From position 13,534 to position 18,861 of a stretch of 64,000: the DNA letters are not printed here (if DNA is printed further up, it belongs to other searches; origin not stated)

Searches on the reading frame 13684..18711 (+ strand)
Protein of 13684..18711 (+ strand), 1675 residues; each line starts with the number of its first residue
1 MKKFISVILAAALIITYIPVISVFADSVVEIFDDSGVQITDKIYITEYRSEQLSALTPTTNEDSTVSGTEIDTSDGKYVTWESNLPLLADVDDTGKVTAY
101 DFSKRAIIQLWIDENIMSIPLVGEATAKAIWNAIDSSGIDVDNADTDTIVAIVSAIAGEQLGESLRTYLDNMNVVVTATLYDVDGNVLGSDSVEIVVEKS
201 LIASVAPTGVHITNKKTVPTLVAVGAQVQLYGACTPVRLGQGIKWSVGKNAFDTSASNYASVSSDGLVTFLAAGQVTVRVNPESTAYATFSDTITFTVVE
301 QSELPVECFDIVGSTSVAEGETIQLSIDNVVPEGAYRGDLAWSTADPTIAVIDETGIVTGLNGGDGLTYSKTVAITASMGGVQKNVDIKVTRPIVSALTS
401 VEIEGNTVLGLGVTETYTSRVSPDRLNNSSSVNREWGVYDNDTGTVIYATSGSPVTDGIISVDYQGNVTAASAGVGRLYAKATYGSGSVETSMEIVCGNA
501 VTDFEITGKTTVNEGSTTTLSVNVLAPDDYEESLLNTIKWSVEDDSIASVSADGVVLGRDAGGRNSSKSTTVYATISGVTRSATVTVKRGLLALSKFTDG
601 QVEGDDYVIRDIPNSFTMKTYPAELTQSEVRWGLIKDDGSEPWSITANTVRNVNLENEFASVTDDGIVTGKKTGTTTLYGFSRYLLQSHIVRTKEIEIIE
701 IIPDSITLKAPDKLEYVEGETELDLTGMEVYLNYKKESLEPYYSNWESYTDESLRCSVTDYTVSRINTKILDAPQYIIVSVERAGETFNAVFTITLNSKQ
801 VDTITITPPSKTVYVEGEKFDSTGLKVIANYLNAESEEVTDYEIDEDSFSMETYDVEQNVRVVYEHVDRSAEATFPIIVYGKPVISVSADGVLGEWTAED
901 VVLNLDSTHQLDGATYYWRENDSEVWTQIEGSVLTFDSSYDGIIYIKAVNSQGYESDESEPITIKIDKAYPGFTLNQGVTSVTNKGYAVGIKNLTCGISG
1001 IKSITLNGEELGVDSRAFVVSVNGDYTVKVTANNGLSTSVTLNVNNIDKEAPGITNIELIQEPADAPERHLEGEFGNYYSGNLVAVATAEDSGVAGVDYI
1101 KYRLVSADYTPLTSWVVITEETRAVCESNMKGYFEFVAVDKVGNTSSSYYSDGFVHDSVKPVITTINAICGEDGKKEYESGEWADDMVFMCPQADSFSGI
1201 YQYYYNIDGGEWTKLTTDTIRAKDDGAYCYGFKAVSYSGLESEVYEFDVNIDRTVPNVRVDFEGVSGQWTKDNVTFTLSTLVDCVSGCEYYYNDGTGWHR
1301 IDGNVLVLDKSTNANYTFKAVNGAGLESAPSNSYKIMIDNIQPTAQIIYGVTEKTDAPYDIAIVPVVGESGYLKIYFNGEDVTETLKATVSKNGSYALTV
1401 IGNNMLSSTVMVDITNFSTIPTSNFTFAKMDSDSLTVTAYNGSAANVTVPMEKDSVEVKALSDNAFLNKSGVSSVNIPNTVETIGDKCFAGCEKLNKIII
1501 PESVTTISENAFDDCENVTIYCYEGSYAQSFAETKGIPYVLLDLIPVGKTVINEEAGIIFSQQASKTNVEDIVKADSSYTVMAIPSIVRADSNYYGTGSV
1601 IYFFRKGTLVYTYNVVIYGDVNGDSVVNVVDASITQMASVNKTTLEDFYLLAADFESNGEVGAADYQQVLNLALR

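Call 53: search_protein_families(library=pfam, proteins=[window:13684-18711:+], max_evalue=0.0001)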
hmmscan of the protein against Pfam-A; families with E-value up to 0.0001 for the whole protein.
window:13684-18711:+ (1675 aa): 3 families
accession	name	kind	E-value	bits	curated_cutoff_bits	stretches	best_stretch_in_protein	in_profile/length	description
PF13306.12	LRR_5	-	2.5e-15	56.9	27.7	1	1460-1520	2-60/127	BspA type Leucine rich repeat region (6 copies)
PF02368.24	Big_2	-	3.7e-10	40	22.8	0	314-365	11-61/79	Bacterial Ig-like domain (group 2)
PF00404.24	Dockerin_1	-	1.5e-06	28.7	22.9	0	1618-1670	1-53/57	Dockerin type I domain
